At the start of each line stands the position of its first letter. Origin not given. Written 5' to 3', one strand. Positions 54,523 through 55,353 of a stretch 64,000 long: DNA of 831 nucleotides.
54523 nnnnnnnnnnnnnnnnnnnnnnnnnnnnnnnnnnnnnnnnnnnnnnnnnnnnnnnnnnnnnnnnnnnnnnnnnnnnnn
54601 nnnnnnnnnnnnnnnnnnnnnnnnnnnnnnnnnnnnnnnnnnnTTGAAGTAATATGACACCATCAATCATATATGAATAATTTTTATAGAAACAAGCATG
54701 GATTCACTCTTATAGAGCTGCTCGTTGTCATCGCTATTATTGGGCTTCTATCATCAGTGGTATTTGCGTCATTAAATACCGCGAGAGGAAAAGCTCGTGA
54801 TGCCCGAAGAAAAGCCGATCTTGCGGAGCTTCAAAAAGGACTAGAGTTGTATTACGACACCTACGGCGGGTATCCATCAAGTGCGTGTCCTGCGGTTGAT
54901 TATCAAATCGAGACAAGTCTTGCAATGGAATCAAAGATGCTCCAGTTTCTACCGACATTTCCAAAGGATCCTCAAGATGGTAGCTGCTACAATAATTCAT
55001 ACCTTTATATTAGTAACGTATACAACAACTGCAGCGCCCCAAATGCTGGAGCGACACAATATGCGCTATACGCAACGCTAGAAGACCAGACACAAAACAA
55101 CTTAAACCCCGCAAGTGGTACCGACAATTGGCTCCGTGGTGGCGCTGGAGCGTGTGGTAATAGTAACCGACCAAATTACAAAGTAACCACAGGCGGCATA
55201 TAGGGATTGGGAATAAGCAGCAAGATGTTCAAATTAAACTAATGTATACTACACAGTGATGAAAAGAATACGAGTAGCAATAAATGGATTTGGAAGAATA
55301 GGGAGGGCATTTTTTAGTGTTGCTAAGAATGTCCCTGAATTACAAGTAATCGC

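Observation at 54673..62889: Type IV pilin paralogs interleaved one-for-one with pentose-phosphate/glycolysis genes in a single translationally coupled operon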

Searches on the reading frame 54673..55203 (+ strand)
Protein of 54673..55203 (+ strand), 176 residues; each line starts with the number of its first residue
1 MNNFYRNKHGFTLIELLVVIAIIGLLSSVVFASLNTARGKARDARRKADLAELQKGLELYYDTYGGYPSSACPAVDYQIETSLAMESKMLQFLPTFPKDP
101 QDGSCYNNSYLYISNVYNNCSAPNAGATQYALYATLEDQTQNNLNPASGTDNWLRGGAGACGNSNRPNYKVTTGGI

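Call 5: search_protein_families(library=pfam, proteins=[window:54673-55203:+], max_evalue=0.01)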
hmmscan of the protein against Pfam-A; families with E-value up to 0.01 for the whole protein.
window:54673-55203:+ (176 aa): 1 family
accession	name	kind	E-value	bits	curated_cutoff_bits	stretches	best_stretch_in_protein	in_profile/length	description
PF07963.17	N_methyl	-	8.9e-10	38.2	21.2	1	6-31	2-27/27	Prokaryotic N-terminal methylation motif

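Call 6: search_protein_families(library=ncbifam, proteins=[window:54673-55203:+], max_evalue=0.01)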
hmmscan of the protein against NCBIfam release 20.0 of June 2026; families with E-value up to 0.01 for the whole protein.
window:54673-55203:+ (176 aa): 10 families
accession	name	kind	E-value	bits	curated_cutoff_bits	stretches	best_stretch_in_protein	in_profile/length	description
TIGR01710.1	typeII_sec_gspG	equivalog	1.4e-12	47.8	88.85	1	9-114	1-103/134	type II secretion system major pseudopilin GspG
TIGR01708.2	typeII_sec_gspH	equivalog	2.2e-09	37.5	80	1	9-59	2-49/169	type II secretion system minor pseudopilin GspH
TIGR02532.1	IV_pilin_GFxxxE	domain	7.9e-09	35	16.3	1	9-30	2-23/24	prepilin-type N-terminal cleavage/methylation domain-containing protein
NF041775.1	typeIV_PilA_Myxo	equivalog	1.3e-05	25.3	400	1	4-53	6-55/214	type IV pilin protein PilA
NF007862.0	PRK10574.1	equivalog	1.9e-05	24.8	138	1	7-34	3-30/145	prepilin peptidase-dependent pilin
NF041013.1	T4P_ComGE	equivalog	5e-05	23.3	49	1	7-48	2-43/83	competence type IV pilus minor pilin ComGE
TIGR01711.1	gspJ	equivalog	5.4e-05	23.1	64.85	1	10-58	2-51/192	type II secretion system minor pseudopilin GspJ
TIGR02596.1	TIGR02596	subfamily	0.00018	21.6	70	1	11-37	1-27/196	Verru_Chthon cassette protein D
NF007800.0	PRK10506.1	equivalog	0.00046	20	158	1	4-30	4-30/163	prepilin peptidase-dependent protein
NF040999.1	pilin_ComGC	equivalog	0.00063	19.9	75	1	9-47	2-40/84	competence type IV pilus major pilin ComGC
